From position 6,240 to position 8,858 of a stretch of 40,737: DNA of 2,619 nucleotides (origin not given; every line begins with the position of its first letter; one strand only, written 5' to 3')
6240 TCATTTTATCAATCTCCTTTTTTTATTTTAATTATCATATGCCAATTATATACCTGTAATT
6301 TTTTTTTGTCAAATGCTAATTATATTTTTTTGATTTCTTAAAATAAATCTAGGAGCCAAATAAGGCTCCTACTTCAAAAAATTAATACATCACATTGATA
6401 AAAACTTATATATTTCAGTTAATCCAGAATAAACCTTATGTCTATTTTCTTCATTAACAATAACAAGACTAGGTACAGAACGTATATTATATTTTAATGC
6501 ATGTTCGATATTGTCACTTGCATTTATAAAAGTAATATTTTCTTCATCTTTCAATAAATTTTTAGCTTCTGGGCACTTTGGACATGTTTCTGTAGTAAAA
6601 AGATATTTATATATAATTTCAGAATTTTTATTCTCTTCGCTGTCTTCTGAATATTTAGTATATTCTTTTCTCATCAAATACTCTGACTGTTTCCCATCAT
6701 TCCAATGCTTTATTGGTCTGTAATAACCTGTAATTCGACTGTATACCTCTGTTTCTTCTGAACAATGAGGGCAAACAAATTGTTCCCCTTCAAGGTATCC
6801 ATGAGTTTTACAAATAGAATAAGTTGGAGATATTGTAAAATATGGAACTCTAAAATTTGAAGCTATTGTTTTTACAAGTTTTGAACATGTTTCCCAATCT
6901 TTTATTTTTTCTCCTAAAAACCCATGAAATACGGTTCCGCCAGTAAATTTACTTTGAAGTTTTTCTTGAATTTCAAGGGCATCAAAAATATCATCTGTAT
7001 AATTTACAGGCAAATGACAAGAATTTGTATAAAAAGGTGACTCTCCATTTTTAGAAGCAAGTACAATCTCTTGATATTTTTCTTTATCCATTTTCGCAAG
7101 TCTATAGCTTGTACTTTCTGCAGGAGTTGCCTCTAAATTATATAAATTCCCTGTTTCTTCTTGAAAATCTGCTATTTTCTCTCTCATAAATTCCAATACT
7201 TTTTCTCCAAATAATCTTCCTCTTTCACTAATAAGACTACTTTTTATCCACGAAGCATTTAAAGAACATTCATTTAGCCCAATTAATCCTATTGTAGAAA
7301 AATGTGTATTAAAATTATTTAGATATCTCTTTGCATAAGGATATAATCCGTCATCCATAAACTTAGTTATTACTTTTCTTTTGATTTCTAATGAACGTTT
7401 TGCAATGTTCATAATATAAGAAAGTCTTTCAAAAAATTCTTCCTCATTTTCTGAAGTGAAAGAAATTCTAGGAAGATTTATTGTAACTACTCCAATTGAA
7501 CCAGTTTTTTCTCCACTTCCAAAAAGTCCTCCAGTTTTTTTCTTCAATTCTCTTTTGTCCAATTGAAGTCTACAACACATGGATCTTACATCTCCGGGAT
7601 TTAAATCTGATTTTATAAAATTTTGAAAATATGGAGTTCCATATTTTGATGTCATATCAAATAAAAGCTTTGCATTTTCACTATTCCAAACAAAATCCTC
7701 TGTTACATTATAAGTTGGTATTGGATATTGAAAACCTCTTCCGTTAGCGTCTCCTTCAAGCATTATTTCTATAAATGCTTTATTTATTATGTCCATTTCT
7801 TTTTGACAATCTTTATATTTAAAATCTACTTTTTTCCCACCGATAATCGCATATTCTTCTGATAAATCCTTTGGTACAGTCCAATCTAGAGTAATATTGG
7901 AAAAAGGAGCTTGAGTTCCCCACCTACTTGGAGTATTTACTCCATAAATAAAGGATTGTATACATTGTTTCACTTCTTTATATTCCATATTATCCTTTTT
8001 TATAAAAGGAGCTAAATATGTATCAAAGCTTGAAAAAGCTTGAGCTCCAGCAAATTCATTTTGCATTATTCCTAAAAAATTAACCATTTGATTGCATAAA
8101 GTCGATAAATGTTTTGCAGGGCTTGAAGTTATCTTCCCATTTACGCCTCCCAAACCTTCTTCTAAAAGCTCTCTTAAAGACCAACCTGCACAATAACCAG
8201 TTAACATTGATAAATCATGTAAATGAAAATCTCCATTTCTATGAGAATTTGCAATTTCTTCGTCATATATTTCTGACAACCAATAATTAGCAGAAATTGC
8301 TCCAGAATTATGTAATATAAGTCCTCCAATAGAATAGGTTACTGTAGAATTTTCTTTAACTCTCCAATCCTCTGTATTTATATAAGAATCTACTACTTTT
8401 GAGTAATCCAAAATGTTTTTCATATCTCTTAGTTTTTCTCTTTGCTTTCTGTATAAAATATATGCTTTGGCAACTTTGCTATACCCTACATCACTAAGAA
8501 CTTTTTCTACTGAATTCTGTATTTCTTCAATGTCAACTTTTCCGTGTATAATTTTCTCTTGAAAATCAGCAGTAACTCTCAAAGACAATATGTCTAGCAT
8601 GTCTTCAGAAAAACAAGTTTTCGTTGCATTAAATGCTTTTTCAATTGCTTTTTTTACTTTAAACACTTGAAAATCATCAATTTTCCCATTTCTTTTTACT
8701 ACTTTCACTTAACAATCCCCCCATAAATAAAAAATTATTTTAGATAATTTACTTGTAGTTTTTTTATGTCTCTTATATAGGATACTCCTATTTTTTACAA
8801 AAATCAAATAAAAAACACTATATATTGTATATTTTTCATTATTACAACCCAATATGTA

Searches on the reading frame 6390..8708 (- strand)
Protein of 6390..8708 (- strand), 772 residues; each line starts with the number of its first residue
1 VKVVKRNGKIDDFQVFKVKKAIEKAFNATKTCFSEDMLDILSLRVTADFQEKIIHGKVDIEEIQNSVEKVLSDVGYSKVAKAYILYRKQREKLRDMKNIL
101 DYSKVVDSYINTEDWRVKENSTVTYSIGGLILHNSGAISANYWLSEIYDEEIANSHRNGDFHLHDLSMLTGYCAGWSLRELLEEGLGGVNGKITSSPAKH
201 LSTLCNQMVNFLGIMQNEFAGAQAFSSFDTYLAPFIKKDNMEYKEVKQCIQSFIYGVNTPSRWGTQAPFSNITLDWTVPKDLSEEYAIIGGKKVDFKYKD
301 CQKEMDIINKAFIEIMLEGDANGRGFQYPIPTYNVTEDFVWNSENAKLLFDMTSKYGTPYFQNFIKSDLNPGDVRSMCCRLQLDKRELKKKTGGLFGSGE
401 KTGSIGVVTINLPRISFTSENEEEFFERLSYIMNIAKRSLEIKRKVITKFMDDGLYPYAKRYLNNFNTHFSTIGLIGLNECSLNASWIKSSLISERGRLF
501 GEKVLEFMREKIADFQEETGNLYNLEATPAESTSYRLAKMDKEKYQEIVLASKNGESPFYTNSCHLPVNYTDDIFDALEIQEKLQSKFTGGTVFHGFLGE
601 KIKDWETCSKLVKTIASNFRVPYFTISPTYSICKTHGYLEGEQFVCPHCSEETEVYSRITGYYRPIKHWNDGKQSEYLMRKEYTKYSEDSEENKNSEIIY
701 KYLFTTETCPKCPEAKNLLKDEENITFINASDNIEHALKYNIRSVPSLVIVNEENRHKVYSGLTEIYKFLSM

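Call 29: find_related_loci(query=window:6390-8708:-, collection=metagenome_contigs, flank=10000)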
Query window:6390-8708:- (772 aa) in metagenome_contigs; peptide patterns used: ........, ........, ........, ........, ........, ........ (x = any residue, [..] = any of these).
462 stretches matched a pattern; 354 encode a relative of the query (tblastn E <= 1e-3); the best 80 are kept; 80 distinct loci.
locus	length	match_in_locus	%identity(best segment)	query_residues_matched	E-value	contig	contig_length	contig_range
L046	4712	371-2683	99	1-772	0e+0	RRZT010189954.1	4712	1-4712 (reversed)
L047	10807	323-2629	86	1-769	0e+0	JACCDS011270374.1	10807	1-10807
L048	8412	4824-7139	85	1-772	0e+0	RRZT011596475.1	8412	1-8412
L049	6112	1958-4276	84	1-772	0e+0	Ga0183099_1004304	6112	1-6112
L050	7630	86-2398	77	1-770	0e+0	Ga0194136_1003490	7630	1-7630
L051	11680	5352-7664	77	1-770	0e+0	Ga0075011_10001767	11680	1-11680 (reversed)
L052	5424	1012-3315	64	2-770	0e+0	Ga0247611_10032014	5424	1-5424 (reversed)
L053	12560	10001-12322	65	2-772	0e+0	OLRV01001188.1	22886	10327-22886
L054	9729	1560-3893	64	2-770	0e+0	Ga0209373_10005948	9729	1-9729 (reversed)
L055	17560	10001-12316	65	2-770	0e+0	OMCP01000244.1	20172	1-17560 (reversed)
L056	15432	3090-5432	64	2-770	0e+0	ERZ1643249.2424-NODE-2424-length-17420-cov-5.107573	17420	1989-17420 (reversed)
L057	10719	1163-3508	64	2-770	0e+0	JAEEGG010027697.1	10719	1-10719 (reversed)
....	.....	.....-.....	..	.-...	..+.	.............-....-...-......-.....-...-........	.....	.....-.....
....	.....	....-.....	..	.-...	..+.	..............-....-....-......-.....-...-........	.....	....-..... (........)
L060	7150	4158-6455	66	2-751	0e+0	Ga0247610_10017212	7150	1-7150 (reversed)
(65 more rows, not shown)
